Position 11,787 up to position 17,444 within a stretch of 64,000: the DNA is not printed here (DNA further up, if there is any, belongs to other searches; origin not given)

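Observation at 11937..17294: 1785-aa fusion of a GH2-like ectodomain to an FtsX/MacB-type permease module, with no ABC ATPase partner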

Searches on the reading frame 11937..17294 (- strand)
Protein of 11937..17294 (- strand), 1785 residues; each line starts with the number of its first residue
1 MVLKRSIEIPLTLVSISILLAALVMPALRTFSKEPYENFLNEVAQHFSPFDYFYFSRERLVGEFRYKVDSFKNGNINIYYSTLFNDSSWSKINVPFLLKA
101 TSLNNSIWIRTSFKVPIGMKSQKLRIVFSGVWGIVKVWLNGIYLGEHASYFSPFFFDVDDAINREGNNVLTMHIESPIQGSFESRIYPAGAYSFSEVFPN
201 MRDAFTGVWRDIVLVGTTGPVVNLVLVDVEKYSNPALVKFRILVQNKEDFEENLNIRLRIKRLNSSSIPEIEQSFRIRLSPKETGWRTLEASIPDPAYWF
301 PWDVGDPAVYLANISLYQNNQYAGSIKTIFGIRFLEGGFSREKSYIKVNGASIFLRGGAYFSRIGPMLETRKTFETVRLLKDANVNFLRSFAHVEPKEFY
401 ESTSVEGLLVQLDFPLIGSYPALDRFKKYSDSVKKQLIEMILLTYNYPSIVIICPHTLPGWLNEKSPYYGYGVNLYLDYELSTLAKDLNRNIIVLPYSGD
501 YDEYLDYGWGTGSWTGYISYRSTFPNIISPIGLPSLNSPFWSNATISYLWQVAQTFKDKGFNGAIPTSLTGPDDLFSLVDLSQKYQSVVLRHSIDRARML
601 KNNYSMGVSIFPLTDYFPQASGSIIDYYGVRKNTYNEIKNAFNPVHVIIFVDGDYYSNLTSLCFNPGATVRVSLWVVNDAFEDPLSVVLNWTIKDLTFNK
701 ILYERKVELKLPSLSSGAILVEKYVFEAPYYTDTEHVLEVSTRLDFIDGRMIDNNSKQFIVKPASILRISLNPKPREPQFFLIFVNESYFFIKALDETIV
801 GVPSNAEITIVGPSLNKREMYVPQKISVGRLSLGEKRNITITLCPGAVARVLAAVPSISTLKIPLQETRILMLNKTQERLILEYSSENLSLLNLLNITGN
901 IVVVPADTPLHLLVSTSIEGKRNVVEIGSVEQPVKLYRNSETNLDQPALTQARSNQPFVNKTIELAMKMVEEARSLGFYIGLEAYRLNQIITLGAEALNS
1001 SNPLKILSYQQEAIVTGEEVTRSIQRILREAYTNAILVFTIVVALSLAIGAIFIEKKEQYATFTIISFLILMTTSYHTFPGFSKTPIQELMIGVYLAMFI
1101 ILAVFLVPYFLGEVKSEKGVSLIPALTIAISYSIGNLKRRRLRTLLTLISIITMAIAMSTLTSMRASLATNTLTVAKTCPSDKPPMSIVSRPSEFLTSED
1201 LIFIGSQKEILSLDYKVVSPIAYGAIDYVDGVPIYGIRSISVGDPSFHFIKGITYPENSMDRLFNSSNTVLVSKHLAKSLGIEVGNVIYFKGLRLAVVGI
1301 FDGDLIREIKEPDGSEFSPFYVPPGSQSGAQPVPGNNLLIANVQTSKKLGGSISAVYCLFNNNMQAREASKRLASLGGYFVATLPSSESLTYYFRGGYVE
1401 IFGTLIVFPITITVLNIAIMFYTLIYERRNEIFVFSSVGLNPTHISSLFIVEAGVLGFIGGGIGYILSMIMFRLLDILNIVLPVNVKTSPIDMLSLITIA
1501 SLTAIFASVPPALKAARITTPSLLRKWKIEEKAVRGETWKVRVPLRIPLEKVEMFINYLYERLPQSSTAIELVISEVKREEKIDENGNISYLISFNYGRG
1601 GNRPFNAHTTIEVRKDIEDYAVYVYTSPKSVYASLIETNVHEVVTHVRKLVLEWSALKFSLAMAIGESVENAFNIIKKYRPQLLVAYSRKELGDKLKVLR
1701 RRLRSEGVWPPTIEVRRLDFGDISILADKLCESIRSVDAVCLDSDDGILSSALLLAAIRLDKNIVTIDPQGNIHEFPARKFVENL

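Call 4: search_protein_families(library=pfam, proteins=[window:11937-17294:-], max_evalue=1)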
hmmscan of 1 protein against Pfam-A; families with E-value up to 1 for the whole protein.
window:11937-17294:- (1785 aa): 7 families
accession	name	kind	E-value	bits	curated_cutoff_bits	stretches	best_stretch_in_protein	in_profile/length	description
PF02687.27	FtsX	-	1.4e-13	51.4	25.5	1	1405-1518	3-118/120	FtsX-like permease C-terminal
PF22666.2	Glyco_hydro_2_N2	-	2.5e-08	34.6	27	1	105-179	48-122/167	Glycosyl hydrolase 2 galactose-binding domain-like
PF02837.24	Glyco_hydro_2_N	-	4.1e-08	33.8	28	1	102-174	62-133/169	Glycosyl hydrolases family 2, sugar binding domain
PF00703.27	Glyco_hydro_2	-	6.4e-06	27.4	23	1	233-333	14-109/109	Glycosyl hydrolases family 2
PF12704.14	MacB_PCD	-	8.9e-05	23.3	27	1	1149-1302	13-156/207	MacB-like periplasmic core domain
PF13364.12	BetaGal_ABD2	-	0.00067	20.8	23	1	100-175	30-107/112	Beta-galactosidase second all-beta domain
PF21467.3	BetaGal_gal-bd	-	0.016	15.7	27.3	1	107-150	2-43/62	Beta-galactosidase, galactose-binding domain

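Call 5: search_protein_families(library=ncbifam, proteins=[window:11937-17294:-], max_evalue=1)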
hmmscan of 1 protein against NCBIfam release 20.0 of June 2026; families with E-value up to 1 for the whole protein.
window:11937-17294:- (1785 aa): 18 families
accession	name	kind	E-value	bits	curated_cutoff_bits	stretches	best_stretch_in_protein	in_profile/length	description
NF050095.1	BetGlucuronLacZ4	equivalog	5.1e-23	81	950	1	112-452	67-401/666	beta-glucuronidase LacZ4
NF041463.1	GalB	equivalog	2.5e-19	68.6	900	1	107-451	136-471/869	beta-galactosidase GalB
NF041462.1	GalA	equivalog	4.5e-18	64.8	900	1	107-452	83-398/763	beta-galactosidase GalA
NF049890.1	Bet1-4galacdseBT4151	equivalog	4e-15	54.8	1500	1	90-415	91-405/952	exo-beta-1,4-galactosidase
NF052611.1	beta_gal_Bga2A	equivalog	1.1e-14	53.5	999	1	110-409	118-395/1007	beta-galactosidase, LacZ type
NF049877.1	GlucurArabfur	equivalog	2.9e-11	41.7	1800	1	101-452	418-763/1400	beta-d-glucuronidase/beta-L-arabinofuranosidase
NF049891.1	Bet1-4galacdseBT4156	equivalog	1.1e-09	36.8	1700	1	109-466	81-415/946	exo-beta-1,4-galactosidase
TIGR03434.1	ADOP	subfamily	5.1e-08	31.5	622.3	1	1405-1528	277-403/803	ADOP family duplicated permease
NF007666.0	PRK10340.1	equivalog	7.7e-07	27.3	1284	1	92-410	99-394/1030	beta-galactosidase subunit alpha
NF007074.0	PRK09525.1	subfamily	8e-07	27.2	1221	1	111-452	126-456/1027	beta-galactosidase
NF007538.0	PRK10150.1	equivalog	8.3e-07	27.7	544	1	106-357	66-299/607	beta-glucuronidase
TIGR02212.1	lolCE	equivalog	1.6e-06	27.3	362.45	1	1400-1525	267-409/411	lipoprotein-releasing ABC transporter permease subunit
NF008076.0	PRK10814.1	exception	2.6e-05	23.4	473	1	1401-1520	266-392/399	lipoprotein-releasing ABC transporter permease subunit LolC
NF041100.1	betagal_LacZ_Ttogales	equivalog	0.00019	19.3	2000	1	104-410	107-388/1090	beta-galactosidase LacZ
NF007826.0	PRK10535.1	equivalog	0.0006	18.2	966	1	1410-1519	531-640/648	macrolide ABC transporter ATP-binding protein/permease MacB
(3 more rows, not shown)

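Call 6: search_solved_structures(query=window:11937-17294:-, max_evalue=1)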
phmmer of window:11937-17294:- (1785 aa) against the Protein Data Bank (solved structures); distinct sequences matched with E-value up to 1: 97 (the best 60 are shown).
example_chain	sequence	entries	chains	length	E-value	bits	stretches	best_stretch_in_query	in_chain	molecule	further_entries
5n6u_A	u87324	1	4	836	1.6e-17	65.5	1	110-648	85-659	Beta-mannosidase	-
6ed1_A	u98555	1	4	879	1.8e-15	58.7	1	72-488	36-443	Glycosyl hydrolase family 2, sugar binding domain protein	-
2wbk_A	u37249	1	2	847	1.1e-14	56.1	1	105-648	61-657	BETA-MANNOSIDASE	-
2vjx_A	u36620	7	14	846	1.1e-14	56.1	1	105-648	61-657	BETA-MANNOSIDASE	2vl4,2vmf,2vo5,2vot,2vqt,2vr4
2je8_A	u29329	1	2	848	1.1e-14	56.1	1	105-648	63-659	BETA-MANNOSIDASE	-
7op6_A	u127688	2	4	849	1.1e-14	56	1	105-648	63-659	Beta-mannosidase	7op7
5t9a_A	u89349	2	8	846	2.6e-14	54.8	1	92-426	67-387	Glycoside Hydrolase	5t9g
2vqu_A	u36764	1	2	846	2.7e-14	54.8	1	105-648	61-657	BETA-MANNOSIDASE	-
6byi_A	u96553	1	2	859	1.8e-12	48.7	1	289-463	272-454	Beta-mannosidase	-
6byg_A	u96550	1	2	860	2e-12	48.6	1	289-463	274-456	Beta-mannosidase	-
6bye_A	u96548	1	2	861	2e-12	48.6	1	289-463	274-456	Beta-mannosidase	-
6byc_A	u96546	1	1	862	2e-12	48.6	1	289-463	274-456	Beta-mannosidase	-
5t98_A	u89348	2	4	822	1.1e-10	42.8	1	102-452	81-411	Glycoside Hydrolase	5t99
8dhe_A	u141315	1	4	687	2.6e-10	41.6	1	121-452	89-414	Glycosyl hydrolase family 2, sugar bindingdomain protein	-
9npn_A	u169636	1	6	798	3.1e-10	41.3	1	110-452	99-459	Glycoside hydrolase family 2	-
7arh_C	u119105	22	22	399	2.1e-06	28.6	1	1401-1521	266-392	Lipoprotein-releasing ABC transporter permease subunit LolC | Lipo-releasing system transmembrane protein lolC | Lipoprotein-releasing system transmembrane prot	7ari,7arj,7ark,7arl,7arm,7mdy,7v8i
7mdx_A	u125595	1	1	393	4.2e-06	27.6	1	1401-1517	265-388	Lipoprotein-releasing system transmembrane protein LolC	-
9w37_A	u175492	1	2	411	0.00019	22.1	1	1401-1525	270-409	LolF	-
9w35_A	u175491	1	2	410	0.00026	21.6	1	1401-1524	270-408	LolF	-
5nik_J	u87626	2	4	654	0.0003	21.5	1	1400-1521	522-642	Macrolide export ATP-binding/permease protein MacB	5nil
9w2w_A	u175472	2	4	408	0.00061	20.5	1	1401-1519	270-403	LolF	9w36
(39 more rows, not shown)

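Call 10: find_homologous_proteins(query=window:11937-17294:-, max_evalue=0.00001)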
Query window:11937-17294:- (1785 aa): 39 proteins with E <= 0.00001 among 4832 candidates.
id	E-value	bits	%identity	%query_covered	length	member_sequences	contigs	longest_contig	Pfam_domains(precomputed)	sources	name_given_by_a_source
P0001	0.0e+0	3984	100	100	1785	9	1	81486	PF02687.28,PF00703.28,PF22666.3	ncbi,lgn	ncbi:MAG: FtsX-like permease family protein [Thermoproteota archaeon]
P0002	0.0e+0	3610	89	100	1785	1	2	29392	PF02837.25,PF02687.28,PF12704.15,PF00703.28,PF22666.3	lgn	-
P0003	0.0e+0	3537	88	100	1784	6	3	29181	PF02837.25,PF02687.28,PF12704.15,PF00703.28,PF22666.3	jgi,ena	-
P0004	0.0e+0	2794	68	100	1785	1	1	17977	PF02837.25,PF02687.28,PF12704.15,PF00703.28,PF22666.3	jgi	jgi:ABC-type antimicrobial peptide transport system permease subunit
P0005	0.0e+0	2536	62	99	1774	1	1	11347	PF02687.28,PF00703.28,PF22666.3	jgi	jgi:beta-mannosidase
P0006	0.0e+0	2524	62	100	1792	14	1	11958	PF02687.28,PF22666.3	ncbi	ncbi:MAG: FtsX-like permease family protein [Thermoproteota archaeon]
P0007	0.0e+0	2517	61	100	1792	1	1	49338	PF02687.28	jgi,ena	-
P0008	0.0e+0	2512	61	100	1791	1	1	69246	PF02837.25,PF02687.28,PF00703.28,PF22666.3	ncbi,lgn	ncbi:MAG: FtsX-like permease family protein [Thermoproteota archaeon]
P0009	0.0e+0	2485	61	100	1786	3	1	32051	PF02837.25,PF02687.28,PF22666.3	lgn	-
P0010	0.0e+0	2397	58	100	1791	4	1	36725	PF02687.28,PF00703.28,PF22666.3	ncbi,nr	ncbi:MAG: hypothetical protein FGF53_00745 [Candidatus Brockarchaeota archaeon]|nr:hypothetical prot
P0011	0.0e+0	2397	58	100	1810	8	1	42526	PF02837.25,PF02687.28,PF00703.28,PF22666.3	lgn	-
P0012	0.0e+0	2372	58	100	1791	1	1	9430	PF02837.25,PF02687.28,PF22666.3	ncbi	-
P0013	0.0e+0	2368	58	100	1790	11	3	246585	PF02837.25,PF02687.28,PF12704.15,PF22666.3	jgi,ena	-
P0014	0.0e+0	2344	63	92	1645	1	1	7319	PF02687.28,PF00703.28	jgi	jgi:ABC-type lipoprotein release transport system permease subunit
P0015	0.0e+0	2340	57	100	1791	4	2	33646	PF02687.28,PF00703.28,PF22666.3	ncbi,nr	ncbi:MAG: FtsX-like permease family protein [Nitrososphaerales archaeon]|nr:hypothetical protein [Ca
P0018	0.0e+0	2088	53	100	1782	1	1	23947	PF02837.25,PF02687.28,PF22666.3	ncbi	ncbi:MAG: FtsX-like permease family protein [Thermoproteota archaeon]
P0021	0.0e+0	1985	54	91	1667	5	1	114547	PF02687.28,PF22666.3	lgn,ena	-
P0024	0.0e+0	1433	38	68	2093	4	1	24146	PF02837.25,PF02687.28,PF00703.28,PF22666.3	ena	-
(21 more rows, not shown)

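Call 17: find_encoding_contigs(protein=P0013, flank=10000, max_places=2)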
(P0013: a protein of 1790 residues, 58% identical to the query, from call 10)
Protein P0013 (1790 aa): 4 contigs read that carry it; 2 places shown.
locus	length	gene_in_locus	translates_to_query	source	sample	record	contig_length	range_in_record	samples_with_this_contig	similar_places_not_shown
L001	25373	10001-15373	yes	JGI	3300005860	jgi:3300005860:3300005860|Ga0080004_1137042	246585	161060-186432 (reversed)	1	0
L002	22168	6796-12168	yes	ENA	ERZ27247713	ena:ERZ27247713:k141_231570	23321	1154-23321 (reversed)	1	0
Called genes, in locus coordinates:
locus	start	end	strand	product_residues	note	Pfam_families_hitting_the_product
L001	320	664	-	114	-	PF01613:Flavin_Reduct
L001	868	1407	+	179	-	-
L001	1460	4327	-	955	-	PF04851:ResIII, PF00270:DEAD, PF00271:Helicase_C, PF19306:WHD_Lhr, PF08494:DEAD_assoc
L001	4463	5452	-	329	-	PF01408:GFO_IDH_MocA, PF08635:ox_reductase_C (weak), PF02894:GFO_IDH_MocA_C, PF22725:GFO_IDH_MocA_C3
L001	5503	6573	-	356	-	PF14486:DUF4432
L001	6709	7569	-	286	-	PF01040:UbiA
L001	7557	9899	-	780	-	-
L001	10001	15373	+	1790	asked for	PF02837:Glyco_hydro_2_N (faint), PF22666:Glyco_hydro_2_N2 (weak), PF12704:MacB_PCD (weak), PF02687:FtsX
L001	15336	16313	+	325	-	PF02673:BacA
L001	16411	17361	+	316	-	-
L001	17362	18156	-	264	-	PF00483:NTP_transferase, PF12804:NTP_transf_3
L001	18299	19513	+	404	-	PF01978:TrmB, PF11495:TrmB_EBD_N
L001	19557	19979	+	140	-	-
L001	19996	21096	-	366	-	PF13439:Glyco_transf_4, PF13579:Glyco_trans_4_4 (weak), PF20706:GT4-conflict, PF00534:Glycos_transf_1, PF13692:Glyco_trans_1_4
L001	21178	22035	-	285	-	PF01171:ATP_bind_3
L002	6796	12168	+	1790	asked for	PF02837:Glyco_hydro_2_N (faint), PF22666:Glyco_hydro_2_N2 (weak), PF12704:MacB_PCD (weak), PF02687:FtsX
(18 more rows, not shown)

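Call 18: find_encoding_contigs(protein=P0024, flank=10000, max_places=2)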
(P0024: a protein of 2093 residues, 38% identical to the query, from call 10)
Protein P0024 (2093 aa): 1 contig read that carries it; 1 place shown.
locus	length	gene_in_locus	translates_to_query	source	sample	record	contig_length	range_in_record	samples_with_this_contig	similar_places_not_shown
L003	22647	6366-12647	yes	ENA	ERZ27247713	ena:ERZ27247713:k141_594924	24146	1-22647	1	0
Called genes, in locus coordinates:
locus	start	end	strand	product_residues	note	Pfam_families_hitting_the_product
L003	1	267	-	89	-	?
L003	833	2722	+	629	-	-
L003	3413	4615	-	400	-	PF07221:GlcNAc_2-epim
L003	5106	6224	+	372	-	PF01208:URO-D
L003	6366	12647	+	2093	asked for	PF02837:Glyco_hydro_2_N (weak), PF22666:Glyco_hydro_2_N2 (weak), PF00703:Glyco_hydro_2, PF02687:FtsX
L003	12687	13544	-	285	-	PF01261:AP_endonuc_2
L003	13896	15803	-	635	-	PF20581:DUF6785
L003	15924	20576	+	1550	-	-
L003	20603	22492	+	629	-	PF03169:OPT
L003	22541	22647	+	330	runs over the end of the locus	PF01208:URO-D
